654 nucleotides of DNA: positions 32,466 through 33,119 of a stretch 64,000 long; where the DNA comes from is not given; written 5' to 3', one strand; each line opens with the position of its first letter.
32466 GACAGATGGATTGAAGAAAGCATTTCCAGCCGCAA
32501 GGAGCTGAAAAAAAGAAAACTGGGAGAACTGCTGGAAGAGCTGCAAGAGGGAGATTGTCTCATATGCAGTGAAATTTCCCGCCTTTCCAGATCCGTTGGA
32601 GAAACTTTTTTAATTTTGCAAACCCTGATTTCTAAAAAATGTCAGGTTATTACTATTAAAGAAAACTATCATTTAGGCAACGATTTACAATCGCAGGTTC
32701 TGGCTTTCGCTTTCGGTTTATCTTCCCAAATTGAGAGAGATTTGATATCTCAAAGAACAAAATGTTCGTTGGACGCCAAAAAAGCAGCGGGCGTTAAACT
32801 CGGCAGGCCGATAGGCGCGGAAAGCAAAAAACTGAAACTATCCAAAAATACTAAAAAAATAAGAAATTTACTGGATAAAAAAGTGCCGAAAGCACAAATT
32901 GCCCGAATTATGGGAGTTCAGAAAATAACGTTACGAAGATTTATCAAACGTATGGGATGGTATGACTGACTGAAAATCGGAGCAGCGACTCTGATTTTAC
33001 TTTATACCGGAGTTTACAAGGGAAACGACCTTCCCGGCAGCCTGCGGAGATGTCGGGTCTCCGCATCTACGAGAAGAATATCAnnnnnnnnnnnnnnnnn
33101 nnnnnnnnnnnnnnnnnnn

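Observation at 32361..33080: Resolvase pseudogene (nonsense at conserved Gln, start codon lost) at the AT-rich to GC-rich transition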

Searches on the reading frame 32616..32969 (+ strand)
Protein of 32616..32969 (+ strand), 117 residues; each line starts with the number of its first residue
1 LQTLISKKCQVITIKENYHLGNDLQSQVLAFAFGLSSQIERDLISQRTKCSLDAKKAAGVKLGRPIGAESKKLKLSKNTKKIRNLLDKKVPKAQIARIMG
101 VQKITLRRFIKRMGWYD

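Call 29: find_encoding_contigs(protein=window:32616-32969:+, flank=10000, max_places=6)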
Protein window:32616-32969:+ (117 aa): 1 contig read that carries it; 1 place shown.
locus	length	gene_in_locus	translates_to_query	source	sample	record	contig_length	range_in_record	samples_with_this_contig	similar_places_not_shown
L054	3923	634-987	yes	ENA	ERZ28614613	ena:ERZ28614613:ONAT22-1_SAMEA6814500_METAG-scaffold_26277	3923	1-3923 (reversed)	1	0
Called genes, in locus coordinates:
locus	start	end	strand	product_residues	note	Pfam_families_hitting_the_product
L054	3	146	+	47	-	?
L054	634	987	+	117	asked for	PF00239:Resolvase (weak)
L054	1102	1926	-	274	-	PF01263:Aldose_epim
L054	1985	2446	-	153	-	PF00293:NUDIX, PF14815:NUDIX_4 (weak)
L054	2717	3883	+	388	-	PF07690:MFS_1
